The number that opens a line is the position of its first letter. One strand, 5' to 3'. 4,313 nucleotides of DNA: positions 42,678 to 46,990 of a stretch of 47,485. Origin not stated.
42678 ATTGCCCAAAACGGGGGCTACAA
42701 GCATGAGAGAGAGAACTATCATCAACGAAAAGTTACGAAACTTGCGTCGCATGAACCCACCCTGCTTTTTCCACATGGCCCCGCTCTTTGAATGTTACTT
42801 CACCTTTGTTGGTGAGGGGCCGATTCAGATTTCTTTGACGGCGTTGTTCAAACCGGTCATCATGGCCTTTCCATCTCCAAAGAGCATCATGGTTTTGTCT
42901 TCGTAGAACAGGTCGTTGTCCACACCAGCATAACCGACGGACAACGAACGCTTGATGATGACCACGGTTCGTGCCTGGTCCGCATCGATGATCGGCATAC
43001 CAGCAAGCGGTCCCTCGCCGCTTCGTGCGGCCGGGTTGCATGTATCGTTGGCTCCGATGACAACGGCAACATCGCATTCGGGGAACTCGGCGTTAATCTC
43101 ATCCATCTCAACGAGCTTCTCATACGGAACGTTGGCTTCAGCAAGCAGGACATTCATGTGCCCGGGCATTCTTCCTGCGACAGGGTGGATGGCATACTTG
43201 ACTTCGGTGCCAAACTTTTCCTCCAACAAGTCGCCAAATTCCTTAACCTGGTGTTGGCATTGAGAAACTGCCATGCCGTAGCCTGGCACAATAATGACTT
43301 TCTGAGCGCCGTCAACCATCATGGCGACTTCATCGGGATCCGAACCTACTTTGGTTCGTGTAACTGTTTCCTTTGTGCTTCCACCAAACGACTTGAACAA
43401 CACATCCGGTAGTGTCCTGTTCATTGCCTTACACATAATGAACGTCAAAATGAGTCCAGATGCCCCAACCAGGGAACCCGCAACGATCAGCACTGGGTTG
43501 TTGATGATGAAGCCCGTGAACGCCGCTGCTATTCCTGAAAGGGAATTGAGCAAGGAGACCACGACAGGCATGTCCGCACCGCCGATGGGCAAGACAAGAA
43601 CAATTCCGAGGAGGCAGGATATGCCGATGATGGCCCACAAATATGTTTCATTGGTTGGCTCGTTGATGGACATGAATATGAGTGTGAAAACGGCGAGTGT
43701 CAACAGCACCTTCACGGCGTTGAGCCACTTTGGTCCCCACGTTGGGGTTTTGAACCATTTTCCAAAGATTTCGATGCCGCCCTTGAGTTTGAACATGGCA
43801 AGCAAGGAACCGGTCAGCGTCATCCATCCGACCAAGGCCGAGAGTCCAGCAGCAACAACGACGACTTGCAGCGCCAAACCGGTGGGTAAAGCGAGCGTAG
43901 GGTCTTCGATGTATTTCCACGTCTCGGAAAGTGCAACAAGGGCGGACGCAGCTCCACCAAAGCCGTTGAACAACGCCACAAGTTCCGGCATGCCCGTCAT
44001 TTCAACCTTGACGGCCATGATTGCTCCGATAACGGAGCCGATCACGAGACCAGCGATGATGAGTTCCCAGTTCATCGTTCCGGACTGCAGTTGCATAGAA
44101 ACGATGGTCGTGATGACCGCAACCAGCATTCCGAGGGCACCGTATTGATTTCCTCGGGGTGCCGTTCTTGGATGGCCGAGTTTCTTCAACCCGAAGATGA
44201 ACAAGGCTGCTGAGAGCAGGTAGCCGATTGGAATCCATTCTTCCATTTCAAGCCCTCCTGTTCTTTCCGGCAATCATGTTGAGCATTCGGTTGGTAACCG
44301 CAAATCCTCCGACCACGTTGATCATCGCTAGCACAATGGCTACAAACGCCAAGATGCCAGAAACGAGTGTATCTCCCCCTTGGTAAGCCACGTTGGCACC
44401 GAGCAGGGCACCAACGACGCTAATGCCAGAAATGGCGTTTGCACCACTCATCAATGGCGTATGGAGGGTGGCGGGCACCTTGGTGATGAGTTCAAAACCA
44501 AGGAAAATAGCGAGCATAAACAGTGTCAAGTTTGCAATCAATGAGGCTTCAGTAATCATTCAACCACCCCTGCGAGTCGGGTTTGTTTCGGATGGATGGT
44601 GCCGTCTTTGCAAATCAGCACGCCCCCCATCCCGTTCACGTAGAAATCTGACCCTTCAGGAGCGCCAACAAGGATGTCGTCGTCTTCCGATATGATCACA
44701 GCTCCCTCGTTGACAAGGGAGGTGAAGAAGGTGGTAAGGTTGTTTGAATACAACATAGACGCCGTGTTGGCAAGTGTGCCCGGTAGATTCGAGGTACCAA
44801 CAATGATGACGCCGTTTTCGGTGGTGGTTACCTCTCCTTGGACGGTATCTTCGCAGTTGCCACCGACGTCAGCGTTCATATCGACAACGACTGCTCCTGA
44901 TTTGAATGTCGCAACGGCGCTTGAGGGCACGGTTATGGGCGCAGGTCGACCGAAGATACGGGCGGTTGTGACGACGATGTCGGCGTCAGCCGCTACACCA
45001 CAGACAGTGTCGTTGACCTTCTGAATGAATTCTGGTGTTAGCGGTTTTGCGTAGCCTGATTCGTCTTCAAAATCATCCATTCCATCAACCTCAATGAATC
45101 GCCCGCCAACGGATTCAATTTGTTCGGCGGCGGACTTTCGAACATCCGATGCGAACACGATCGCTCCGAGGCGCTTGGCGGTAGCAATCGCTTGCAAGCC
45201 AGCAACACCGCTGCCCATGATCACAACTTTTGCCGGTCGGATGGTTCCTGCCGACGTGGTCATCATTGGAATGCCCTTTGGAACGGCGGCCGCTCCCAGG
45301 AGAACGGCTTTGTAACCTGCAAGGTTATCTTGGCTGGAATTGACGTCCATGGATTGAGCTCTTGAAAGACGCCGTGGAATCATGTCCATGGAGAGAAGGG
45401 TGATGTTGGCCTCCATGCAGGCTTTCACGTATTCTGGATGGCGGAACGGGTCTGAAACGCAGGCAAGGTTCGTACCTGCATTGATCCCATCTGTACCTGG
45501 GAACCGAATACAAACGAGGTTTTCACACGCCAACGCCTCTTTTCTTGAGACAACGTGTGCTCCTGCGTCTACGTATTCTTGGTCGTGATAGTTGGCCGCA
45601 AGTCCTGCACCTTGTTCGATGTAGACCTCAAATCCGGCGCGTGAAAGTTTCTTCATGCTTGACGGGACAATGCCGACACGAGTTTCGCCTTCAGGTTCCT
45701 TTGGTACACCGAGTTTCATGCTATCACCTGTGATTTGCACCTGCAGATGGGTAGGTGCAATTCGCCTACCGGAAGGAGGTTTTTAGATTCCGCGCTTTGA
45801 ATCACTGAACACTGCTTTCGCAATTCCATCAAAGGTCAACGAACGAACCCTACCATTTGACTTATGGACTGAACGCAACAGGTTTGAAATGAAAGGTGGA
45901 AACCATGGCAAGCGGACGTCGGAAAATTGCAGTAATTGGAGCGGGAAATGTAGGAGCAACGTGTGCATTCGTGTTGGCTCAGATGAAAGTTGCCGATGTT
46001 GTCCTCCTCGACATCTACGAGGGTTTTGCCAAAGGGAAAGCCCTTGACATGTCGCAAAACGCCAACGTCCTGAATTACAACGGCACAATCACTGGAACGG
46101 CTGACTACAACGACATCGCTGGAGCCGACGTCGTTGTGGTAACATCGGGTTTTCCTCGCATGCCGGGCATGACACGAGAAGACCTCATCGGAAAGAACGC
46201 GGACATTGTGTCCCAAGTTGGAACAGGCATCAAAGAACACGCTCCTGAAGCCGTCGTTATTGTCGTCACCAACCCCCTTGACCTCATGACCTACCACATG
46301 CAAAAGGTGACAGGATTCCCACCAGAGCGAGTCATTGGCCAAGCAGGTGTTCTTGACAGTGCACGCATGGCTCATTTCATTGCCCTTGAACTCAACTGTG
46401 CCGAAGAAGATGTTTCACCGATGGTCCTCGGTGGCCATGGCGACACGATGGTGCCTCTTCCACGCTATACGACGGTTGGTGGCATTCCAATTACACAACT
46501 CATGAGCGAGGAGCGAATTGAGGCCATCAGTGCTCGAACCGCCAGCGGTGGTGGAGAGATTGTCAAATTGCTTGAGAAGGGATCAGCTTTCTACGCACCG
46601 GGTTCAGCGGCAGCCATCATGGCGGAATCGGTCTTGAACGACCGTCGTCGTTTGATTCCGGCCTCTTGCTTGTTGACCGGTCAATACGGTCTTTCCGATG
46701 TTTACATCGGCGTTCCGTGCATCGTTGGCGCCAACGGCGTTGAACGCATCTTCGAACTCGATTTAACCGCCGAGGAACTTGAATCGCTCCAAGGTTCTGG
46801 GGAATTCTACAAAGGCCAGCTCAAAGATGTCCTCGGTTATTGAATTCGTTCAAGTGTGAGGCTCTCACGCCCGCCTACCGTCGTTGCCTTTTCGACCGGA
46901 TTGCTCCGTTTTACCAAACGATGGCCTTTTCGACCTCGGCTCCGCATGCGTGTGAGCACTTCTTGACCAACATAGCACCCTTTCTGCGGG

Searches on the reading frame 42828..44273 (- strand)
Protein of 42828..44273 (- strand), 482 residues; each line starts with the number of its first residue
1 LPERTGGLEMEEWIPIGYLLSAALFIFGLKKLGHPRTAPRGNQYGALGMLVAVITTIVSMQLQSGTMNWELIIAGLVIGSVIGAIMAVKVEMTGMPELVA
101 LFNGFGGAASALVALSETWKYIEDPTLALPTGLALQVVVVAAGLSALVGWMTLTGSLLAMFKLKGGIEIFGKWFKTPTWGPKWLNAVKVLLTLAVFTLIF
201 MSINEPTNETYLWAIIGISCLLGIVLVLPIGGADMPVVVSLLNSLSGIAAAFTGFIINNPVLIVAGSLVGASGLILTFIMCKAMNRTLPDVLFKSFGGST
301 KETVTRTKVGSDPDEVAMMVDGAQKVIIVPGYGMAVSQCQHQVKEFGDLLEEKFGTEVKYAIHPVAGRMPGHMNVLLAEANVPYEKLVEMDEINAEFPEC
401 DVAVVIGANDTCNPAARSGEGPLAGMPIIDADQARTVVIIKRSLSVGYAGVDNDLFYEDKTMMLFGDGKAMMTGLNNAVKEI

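Call 62: search_protein_families(library=pfam, proteins=[window:42828-44273:-], max_evalue=0.00001)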
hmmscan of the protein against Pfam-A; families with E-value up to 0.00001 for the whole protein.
window:42828-44273:- (482 aa): 1 family
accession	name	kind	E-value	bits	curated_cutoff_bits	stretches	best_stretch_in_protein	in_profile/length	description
PF02233.22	PNTB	-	5.2e-167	556.9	31.7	1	16-476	3-454/456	NAD(P) transhydrogenase beta subunit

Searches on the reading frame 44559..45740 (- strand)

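Call 62: search_protein_families(library=pfam, proteins=[window:44559-45740:-], max_evalue=0.00001)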
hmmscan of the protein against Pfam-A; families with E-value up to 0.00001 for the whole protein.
window:44559-45740:- (394 aa): 2 families
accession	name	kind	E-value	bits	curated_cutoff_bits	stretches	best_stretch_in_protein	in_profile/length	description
PF01262.27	AlaDh_PNT_C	-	9.1e-54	182.6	23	1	145-357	1-200/214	Alanine dehydrogenase/PNT, C-terminal domain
PF05222.21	AlaDh_PNT_N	-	9.9e-29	100.7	30.4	1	11-141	1-136/136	Alanine dehydrogenase/PNT, N-terminal domain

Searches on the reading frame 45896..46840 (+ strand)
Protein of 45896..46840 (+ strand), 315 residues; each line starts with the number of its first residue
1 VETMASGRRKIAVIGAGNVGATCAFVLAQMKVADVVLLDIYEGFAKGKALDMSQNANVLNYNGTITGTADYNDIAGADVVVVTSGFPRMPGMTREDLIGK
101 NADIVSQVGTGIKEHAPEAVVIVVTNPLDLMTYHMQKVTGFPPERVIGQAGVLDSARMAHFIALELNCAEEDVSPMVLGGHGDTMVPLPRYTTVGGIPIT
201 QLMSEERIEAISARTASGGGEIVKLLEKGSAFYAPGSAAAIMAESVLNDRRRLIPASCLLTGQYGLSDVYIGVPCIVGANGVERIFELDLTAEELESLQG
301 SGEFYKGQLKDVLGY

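Call 62: search_protein_families(library=pfam, proteins=[window:45896-46840:+], max_evalue=0.00001)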
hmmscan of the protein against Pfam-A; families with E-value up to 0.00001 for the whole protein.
window:45896-46840:+ (315 aa): 2 families
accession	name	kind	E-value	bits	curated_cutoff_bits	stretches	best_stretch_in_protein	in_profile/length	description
PF00056.29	Ldh_1_N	-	5e-43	147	27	1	10-148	2-141/141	lactate/malate dehydrogenase, NAD binding domain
PF02866.23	Ldh_1_C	-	1.6e-28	100.3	22.6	1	153-311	3-169/174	lactate/malate dehydrogenase, alpha/beta C-terminal domain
